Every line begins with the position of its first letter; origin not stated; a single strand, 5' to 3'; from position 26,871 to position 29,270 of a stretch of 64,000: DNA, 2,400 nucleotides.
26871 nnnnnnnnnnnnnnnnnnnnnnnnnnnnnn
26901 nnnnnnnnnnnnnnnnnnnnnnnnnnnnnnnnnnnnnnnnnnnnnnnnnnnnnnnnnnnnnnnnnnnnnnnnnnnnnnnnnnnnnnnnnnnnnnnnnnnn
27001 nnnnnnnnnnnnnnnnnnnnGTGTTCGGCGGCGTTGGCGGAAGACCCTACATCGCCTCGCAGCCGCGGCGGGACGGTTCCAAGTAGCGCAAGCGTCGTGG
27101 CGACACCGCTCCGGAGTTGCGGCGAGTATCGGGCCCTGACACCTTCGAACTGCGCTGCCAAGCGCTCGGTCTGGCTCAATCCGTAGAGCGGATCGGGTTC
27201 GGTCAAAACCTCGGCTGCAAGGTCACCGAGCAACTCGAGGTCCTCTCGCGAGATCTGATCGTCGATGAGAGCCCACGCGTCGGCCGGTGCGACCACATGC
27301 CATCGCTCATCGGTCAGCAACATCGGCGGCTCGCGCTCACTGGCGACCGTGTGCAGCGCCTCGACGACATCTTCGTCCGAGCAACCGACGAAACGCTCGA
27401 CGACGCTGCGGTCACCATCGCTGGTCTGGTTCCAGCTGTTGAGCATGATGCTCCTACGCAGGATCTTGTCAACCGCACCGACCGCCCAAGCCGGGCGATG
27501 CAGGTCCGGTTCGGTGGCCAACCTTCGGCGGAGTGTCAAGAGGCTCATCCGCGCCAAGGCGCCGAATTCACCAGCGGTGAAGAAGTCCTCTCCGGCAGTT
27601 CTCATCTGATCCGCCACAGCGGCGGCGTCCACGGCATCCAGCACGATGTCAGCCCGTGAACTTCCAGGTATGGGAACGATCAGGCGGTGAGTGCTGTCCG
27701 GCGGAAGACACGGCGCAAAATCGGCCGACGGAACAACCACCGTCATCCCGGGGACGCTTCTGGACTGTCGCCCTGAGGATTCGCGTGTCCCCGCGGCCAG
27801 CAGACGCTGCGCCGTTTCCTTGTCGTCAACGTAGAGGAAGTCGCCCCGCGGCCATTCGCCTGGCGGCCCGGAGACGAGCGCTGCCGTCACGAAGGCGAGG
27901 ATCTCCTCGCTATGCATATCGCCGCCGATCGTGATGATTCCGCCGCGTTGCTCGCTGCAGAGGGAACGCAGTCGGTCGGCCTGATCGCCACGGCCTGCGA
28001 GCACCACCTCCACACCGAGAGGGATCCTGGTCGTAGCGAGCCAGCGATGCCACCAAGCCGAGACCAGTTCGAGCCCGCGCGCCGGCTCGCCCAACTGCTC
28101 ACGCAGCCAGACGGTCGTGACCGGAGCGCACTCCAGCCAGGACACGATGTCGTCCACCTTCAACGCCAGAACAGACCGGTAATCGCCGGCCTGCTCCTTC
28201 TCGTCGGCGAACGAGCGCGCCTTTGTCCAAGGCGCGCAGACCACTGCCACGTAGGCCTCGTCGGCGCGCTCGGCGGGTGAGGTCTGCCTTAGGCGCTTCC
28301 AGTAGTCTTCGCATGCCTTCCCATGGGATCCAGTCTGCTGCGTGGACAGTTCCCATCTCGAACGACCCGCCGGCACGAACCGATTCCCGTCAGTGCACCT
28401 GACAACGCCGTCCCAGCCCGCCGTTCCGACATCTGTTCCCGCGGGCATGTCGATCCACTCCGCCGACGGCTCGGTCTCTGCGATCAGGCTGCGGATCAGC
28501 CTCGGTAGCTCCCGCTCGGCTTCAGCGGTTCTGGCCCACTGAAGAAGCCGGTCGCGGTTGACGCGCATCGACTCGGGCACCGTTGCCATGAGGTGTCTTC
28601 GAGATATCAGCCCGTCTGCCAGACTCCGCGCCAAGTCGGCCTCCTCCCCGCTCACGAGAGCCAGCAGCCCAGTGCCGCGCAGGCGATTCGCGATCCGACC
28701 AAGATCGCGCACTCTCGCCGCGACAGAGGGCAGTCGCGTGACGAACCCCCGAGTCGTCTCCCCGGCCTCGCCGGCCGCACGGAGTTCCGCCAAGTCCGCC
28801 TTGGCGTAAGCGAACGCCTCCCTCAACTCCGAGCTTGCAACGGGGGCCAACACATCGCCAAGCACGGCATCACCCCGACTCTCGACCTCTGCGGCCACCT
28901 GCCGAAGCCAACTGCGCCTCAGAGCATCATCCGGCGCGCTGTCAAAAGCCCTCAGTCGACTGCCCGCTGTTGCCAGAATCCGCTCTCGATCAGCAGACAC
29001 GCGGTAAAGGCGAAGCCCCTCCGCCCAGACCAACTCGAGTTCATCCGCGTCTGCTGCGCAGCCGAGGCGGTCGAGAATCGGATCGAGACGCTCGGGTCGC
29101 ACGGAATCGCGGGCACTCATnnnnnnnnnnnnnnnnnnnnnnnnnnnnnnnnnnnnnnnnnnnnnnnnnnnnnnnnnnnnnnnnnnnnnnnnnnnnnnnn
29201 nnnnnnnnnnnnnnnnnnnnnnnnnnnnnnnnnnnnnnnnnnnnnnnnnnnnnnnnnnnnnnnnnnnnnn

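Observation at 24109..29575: Translationally coupled 152-aa and 1462-aa proteins (plus a 112-aa ORF) with no recognisable domains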

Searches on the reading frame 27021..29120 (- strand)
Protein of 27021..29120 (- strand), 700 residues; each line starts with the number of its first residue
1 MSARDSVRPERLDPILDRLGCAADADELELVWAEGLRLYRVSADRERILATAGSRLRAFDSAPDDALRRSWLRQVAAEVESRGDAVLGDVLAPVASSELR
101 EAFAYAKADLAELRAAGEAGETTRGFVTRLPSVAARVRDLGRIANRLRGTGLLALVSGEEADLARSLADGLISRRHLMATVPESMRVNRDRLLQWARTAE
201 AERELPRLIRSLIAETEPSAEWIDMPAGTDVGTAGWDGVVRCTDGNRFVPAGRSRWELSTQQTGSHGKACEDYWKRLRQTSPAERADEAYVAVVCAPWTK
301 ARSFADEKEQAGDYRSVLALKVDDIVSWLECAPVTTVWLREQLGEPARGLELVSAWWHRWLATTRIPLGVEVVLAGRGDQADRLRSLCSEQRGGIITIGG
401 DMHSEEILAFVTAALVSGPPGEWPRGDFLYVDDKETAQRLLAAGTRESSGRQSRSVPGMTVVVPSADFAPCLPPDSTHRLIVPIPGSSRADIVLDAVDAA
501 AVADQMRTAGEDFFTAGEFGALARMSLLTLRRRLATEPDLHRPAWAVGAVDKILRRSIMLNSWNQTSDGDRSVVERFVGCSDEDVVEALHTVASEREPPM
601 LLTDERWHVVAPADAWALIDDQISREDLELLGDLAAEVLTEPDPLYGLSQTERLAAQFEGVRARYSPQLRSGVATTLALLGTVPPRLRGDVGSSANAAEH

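Call 43: predict_structure(alignment_id=A4)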
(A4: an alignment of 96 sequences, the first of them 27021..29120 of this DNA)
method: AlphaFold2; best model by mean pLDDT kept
length: 700 residues; sequences in the alignment: 96
mean_pLDDT: 87.4   pTM: 0.71
mean pLDDT of the five models: 87.4, 87.1, 86.8, 86.2, 84.5
residues with pLDDT >= 90: 407; 70-90: 241; 50-70: 32; < 50: 20
segments of 3 or more residues with pLDDT < 50: 1-8, 419-424, 448-453
pLDDT, mean of each block of 10 residues (from residue 1): 42 91 91 91 93 90 81 90 79 95 93 87 79 89 87 90 83 70 90 93 91 88 79 78 87 92 93 92 86 95 87 89 95 92 89 91 92 95 89 88 92 74 62 92 61 62 94 87 92 96 96 95 92 87 88 95 95 96 94 85 89 91 92 94 86 88 91 94 87 80
secondary structure, 60 per line:
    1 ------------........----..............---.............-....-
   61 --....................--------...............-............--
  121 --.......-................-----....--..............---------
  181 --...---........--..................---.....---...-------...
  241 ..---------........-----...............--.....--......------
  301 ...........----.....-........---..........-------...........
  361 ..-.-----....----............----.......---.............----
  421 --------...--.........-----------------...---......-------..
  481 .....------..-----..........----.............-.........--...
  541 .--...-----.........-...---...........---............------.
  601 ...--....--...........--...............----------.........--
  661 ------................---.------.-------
elements in order (helices of 4 or more, strands of 3 or more residues): H13-20 H25-38 H42-54 H56-59 H63-82 H91-105 H107-118 H123-129 H131-146 H152-155 H158-171 H189-196 H199-216 E220-224 E238-242 E252-259 H265-279 H282-286 E289-294 H301-311 E316-320 H322-329 H333-342 E350-352 H353-362 H370-373 H378-389 E394-400 H404-416 E429-431 H434-442 E460-462 H466-471 E479-485 H499-508 H513-525 H527-534 H538-541 H552-560 E562-564 H568-578 H582-593 E600-603 E606-609 H612-622 H625-639 H650-658 H667-682

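Call 46: fold_search(model_id=the predicted structure, library=pdb)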
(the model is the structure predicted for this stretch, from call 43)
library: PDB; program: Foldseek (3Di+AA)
matches with E <= 10: 652; with E <= 0.001: 0
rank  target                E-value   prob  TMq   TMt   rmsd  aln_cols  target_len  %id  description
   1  8dgf_B                9.4e-03  0.80  0.19  0.10  17.7       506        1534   10  Avs4 bound to phage PhiV-1 portal (released 2022-08-03)
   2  3shf                  1.5e-02  0.84  0.17  0.12  17.4       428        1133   11  Crystal structure of the R265S mutant of full-length murine Apaf-1 (released 2011-08-24)
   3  1z6t_B                2.3e-02  0.75  0.17  0.19  16.4       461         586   11  Structure of the apoptotic protease-activating factor 1 bound to ADP (released 2005-04-19)
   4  8das_D                3.5e-02  0.23  0.14  0.16  18.5       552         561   10  Saccharomyces cerevisiae Ufd1/Npl4/Cdc48 complex bound to two ubiquitin moieties in presence of SUMO-ubiquitin(K48poly (released 2022-11-30)
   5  7tjh_I                5.7e-02  0.57  0.15  0.26  18.7       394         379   10  S. cerevisiae ORC bound to 84 bp ARS1 DNA and Cdc6 (state 1) with flexible Orc6 N-terminal domain (released 2022-10-05)
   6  8dar_F                6.0e-02  0.18  0.14  0.16  18.6       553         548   10  Saccharomyces cerevisiae Ufd1/Npl4/Cdc48 complex unbound but in the presence of SUMO-ubiquitin(K48polyUb)-mEOS and ATP (released 2022-11-30)
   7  5i6e                  6.7e-02  0.44  0.14  0.14  23.4       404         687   11  Crystal structure of the central domain of yeast acetyl-CoA carboxylase (released 2016-04-20)
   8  1in6                  7.0e-02  0.69  0.17  0.32  10.9       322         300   11  THERMOTOGA MARITIMA RUVB K64R MUTANT (released 2001-08-08)
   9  2a5y_C                7.7e-02  0.60  0.17  0.29  14.9       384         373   10  Structure of a CED-4/CED-9 complex (released 2005-10-11)
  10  8efv_D                8.9e-02  0.41  0.14  0.26  11.8       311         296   12  Structure of single homo-hexameric Holliday junction ATP-dependent DNA helicase RuvB motor (released 2023-05-10)
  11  9nlz_A                9.4e-02  0.60  0.16  0.15  11.2       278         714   12  Y20S (Sec18-Sec17-Sec9-Sso1-Snc1) EDTA - Class 8 (released 2025-10-01)
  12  7uiy_C                9.9e-02  0.47  0.16  0.18  15.1       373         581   12  ClpAP complex bound to ClpS N-terminal extension, class IIIa (released 2022-10-26)
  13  8dar_C                1.1e-01  0.18  0.15  0.18  18.6       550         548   11  Saccharomyces cerevisiae Ufd1/Npl4/Cdc48 complex unbound but in the presence of SUMO-ubiquitin(K48polyUb)-mEOS and ATP (released 2022-11-30)
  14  7edb_B                1.3e-01  0.69  0.15  0.26  19.2       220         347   12  EcoT38I restriction endonuclease complexed with DNA (released 2022-03-16)
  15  8efv_C                1.3e-01  0.47  0.16  0.28  10.8       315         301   11  Structure of single homo-hexameric Holliday junction ATP-dependent DNA helicase RuvB motor (released 2023-05-10)
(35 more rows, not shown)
